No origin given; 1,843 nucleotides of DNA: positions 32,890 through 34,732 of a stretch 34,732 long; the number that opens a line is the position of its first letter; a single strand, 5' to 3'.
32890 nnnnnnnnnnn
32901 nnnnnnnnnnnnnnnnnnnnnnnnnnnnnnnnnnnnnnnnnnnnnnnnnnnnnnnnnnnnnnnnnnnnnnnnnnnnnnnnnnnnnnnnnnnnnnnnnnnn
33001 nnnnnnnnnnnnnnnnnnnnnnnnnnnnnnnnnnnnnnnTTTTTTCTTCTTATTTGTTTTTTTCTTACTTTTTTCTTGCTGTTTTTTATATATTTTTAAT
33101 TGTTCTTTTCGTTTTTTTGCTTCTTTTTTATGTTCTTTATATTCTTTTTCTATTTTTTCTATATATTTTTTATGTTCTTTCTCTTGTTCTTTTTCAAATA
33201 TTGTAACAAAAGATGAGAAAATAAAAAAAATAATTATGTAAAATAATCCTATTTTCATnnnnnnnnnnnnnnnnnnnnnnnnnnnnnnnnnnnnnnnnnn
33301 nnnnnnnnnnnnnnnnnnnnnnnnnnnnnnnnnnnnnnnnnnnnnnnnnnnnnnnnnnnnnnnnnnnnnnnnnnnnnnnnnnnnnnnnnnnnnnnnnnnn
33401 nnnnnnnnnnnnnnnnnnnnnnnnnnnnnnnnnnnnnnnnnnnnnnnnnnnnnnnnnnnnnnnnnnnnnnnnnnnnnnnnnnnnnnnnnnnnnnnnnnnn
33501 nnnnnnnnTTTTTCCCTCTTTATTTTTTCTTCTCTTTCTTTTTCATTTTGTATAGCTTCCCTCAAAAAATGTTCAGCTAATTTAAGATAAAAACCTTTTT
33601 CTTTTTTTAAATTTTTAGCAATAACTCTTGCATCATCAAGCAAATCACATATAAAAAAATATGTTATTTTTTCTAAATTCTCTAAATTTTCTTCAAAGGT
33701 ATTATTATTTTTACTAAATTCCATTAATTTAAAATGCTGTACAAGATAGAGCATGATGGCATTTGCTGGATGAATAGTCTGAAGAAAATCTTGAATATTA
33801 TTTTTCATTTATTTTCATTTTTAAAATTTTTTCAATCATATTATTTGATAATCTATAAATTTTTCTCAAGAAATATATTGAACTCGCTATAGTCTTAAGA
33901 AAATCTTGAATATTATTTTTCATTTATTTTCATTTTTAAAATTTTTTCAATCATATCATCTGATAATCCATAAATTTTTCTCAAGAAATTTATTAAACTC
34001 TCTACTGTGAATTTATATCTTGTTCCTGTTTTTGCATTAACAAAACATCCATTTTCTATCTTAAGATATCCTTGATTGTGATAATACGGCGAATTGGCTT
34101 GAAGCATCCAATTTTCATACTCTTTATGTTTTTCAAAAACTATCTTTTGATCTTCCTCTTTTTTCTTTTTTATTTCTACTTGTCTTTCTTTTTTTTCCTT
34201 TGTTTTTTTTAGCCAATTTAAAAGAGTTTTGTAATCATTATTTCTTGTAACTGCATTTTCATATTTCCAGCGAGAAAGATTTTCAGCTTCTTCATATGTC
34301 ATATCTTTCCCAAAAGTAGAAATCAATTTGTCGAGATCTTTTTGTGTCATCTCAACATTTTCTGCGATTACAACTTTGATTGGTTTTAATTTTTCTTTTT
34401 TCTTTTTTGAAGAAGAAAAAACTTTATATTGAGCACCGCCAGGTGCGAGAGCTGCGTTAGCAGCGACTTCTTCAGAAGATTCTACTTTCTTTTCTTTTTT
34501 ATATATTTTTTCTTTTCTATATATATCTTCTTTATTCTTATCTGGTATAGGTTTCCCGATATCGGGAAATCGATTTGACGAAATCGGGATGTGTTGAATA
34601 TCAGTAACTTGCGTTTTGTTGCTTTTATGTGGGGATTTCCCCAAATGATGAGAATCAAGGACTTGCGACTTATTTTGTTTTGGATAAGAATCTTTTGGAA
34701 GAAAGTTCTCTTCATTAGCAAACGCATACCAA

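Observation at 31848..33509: Tandemly duplicated two-gene cassette encoding signal-anchored, hyper-charged K/E-rich miniproteins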

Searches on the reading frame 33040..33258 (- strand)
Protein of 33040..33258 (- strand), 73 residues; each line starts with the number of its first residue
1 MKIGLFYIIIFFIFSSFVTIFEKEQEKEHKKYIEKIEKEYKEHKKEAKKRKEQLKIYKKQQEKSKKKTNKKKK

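Call 9: search_protein_families(library=pfam, max_evalue=0.1, proteins=[window:33040-33258:-])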
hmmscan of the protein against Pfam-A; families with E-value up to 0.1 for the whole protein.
window:33040-33258:- (73 aa): 8 families
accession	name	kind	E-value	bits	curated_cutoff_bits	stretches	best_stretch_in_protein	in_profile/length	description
PF08496.15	Peptidase_S49_N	-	0.0051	17.3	27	1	6-72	16-85/147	Peptidase family S49 N-terminal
PF22251.1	PFF1_TM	-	0.009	16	32.3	1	3-69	95-160/300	Vacuolar membrane protease, transmembrane domain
PF19579.4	FtsL_2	-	0.0095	16.3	24.6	1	8-66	20-78/100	Bacteriodetes cell division protein (FtsL-like)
PF02699.20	YajC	-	0.02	15.2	28.2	1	5-39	4-38/78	Preprotein translocase subunit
PF20391.3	DUF6686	-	0.036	14.5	23.9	1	13-61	28-76/117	Family of unknown function (DUF6686)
PF14721.12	AIF_C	-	0.038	14.9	25.9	1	17-70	40-93/130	Apoptosis-inducing factor, mitochondrion-associated, C-term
PF02487.23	CLN3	-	0.074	12.5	31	1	5-68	150-214/395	CLN3 protein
PF04145.20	Ctr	-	0.078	13.9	25.3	1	6-65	30-84/151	Ctr copper transporter family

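Call 10: search_protein_families(library=phrogs, max_evalue=0.1, proteins=[window:33040-33258:-])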
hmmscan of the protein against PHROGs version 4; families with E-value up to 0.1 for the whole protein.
window:33040-33258:- (73 aa): 3 families
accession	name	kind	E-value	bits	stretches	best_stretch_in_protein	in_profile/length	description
phrog_5151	-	lysis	0.0019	19.5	1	4-70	12-79/111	Rz-like spanin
phrog_6447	-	moron, auxiliary metabolic gene and host takeover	0.0054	17.8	1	5-69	1-67/81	membrane protein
phrog_1246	-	lysis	0.033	15.2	1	6-67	7-68/97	lysis inhibition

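Call 72: search_protein_families(library=padloc, max_evalue=0.01, proteins=[window:33040-33258:-])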
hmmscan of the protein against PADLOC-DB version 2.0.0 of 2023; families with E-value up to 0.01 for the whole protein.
window:33040-33258:- (73 aa): 1 family
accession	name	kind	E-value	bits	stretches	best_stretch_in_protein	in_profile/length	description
PDLC00612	ZorB1|ZorB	-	0.0037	14.9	1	1-66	24-91/293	MotB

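Call 85: search_protein_families(library=ncbifam, max_evalue=0.05, proteins=[window:33040-33258:-])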
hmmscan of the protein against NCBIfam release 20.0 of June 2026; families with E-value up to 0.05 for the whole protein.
window:33040-33258:- (73 aa): 7 families
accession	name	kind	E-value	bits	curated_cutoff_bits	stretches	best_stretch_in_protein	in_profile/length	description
NF040982.1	ComGD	equivalog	0.0016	18.9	70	1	7-64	14-71/139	competence type IV pilus minor pilin ComGD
TIGR02870.1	spore_II_D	equivalog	0.0039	16.3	234.75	1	6-63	10-68/338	stage II sporulation protein D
NF008745.0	PRK11778.1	equivalog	0.0082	15.3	259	1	6-72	17-86/345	protease SohB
TIGR00879.1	SP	subfamily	0.0084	14.7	237.8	1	4-65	235-299/510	sugar porter family MFS transporter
NF038340.1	SAR2788_fam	subfamily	0.019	14.8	50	1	5-69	5-70/177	SAR2788 family putative toxin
NF053819.1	EF0750_LPXTG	subfamily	0.025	15.1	47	1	5-70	9-68/105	EF2685/EF0750 family sortase-dependent surface protein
NF042931.1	SAG1386_EF1546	equivalog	0.028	14.5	80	1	5-68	38-96/158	SAG1386/EF1546 family surface-associated protein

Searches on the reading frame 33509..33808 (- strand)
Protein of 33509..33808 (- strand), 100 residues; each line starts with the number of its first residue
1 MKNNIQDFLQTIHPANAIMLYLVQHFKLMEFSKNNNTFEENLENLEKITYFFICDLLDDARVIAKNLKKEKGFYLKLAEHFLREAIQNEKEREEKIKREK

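Call 9: search_protein_families(library=pfam, max_evalue=0.1, proteins=[window:33509-33808:-])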
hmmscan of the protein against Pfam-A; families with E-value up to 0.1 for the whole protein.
window:33509-33808:- (100 aa): 0 families

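Call 10: search_protein_families(library=phrogs, max_evalue=0.1, proteins=[window:33509-33808:-])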
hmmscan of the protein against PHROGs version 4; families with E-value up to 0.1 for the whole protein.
window:33509-33808:- (100 aa): 2 families
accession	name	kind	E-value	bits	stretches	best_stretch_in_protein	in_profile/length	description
phrog_34587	-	unknown function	0.012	16.9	1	39-71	44-76/133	-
phrog_30969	-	DNA, RNA and nucleotide metabolism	0.071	14.2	1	37-98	42-109/131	DnaD-like helicase loader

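Call 72: search_protein_families(library=padloc, max_evalue=0.01, proteins=[window:33509-33808:-])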
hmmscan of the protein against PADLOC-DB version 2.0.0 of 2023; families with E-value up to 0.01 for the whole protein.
window:33509-33808:- (100 aa): 0 families

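Call 85: search_protein_families(library=ncbifam, max_evalue=0.05, proteins=[window:33509-33808:-])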
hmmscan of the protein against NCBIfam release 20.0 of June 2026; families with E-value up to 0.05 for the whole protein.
window:33509-33808:- (100 aa): 0 families

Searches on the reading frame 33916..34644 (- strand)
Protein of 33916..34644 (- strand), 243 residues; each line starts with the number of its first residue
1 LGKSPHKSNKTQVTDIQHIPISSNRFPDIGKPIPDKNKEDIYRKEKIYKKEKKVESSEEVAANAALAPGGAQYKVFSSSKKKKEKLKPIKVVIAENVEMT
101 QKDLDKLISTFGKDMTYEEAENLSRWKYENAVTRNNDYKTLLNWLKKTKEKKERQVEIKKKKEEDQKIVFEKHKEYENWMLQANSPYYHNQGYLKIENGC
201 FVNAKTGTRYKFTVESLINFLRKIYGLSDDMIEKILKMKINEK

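Call 9: search_protein_families(library=pfam, max_evalue=0.1, proteins=[window:33916-34644:-])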
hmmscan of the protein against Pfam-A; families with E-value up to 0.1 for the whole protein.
window:33916-34644:- (243 aa): 0 families

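Call 10: search_protein_families(library=phrogs, max_evalue=0.1, proteins=[window:33916-34644:-])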
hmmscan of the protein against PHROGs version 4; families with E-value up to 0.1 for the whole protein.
window:33916-34644:- (243 aa): 1 family
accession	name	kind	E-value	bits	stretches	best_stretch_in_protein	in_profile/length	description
phrog_13246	-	DNA, RNA and nucleotide metabolism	0.00011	22.9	1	43-179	108-249/250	replisome organizer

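Call 19: find_related_loci(query=window:33916-34644:-, collection=viral_contigs, flank=8000)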
Query window:33916-34644:- (243 aa) in viral_contigs; peptide patterns used: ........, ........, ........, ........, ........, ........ (x = any residue, [..] = any of these).
123 stretches matched a pattern, but none encodes a relative of the query by tblastn (E <= 1e-3).
